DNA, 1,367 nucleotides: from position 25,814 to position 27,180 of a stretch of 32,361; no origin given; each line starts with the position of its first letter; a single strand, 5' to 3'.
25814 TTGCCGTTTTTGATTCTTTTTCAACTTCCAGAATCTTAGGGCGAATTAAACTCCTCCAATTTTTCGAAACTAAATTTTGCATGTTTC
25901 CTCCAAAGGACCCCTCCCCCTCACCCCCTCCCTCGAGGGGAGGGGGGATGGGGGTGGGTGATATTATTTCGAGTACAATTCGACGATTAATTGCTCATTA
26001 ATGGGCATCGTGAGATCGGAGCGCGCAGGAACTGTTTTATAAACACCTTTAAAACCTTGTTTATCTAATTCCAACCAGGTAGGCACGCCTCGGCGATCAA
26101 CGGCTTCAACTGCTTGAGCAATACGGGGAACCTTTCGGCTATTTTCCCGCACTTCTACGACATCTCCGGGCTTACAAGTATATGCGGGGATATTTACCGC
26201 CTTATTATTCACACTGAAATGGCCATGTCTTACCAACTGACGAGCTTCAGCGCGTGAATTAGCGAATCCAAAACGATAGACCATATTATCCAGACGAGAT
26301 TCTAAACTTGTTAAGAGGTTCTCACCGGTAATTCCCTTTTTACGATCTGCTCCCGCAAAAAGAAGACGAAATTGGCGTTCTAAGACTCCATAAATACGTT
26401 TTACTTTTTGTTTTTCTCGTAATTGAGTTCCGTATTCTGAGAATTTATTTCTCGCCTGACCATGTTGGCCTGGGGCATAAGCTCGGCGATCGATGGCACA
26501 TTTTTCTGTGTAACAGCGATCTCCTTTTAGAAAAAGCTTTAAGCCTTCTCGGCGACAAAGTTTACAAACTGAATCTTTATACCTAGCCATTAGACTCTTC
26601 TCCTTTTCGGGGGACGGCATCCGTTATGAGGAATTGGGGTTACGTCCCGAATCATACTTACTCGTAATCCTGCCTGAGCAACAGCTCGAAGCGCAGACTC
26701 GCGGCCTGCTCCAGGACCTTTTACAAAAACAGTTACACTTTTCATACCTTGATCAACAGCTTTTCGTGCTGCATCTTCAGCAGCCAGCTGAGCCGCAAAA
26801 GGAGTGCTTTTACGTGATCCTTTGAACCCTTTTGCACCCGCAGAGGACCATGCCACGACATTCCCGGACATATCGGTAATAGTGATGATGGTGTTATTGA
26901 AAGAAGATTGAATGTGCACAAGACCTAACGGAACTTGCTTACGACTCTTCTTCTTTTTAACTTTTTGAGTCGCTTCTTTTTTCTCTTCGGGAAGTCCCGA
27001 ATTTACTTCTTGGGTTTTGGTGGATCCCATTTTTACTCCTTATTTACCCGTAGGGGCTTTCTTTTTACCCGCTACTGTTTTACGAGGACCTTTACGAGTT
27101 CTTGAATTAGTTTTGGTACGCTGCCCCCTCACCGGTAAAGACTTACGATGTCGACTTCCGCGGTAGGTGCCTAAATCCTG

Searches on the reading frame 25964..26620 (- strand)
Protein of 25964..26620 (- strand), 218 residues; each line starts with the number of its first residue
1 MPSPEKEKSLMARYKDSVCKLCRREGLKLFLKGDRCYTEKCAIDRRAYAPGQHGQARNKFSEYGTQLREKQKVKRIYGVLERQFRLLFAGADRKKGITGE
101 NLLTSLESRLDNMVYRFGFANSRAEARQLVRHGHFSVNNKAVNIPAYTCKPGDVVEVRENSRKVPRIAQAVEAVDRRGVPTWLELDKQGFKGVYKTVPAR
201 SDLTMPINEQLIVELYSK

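Call 26: search_protein_families(library=pfam, proteins=[window:25964-26620:-], max_evalue=0.00001)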
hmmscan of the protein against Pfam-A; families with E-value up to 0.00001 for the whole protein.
window:25964-26620:- (218 aa): 2 families
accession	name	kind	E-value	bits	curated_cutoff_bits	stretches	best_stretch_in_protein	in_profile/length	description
PF00163.24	Ribosomal_S4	-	3.1e-36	124.4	23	1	13-107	1-95/95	Ribosomal protein S4/S9 N-terminal domain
PF01479.30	S4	-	1.2e-17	63.8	22.8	1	109-155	2-48/48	S4 domain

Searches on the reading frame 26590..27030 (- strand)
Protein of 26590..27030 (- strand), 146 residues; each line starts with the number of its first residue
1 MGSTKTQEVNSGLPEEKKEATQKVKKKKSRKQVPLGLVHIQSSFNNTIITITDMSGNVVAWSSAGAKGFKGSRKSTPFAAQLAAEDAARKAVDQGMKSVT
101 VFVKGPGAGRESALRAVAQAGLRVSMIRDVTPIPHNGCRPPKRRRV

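Call 26: search_protein_families(library=pfam, proteins=[window:26590-27030:-], max_evalue=0.00001)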
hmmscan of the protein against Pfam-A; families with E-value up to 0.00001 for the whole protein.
window:26590-27030:- (146 aa): 1 family
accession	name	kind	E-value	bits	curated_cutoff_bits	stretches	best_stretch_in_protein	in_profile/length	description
PF00411.24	Ribosomal_S11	-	4.2e-52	175.7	25.1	1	36-145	1-110/110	Ribosomal protein S11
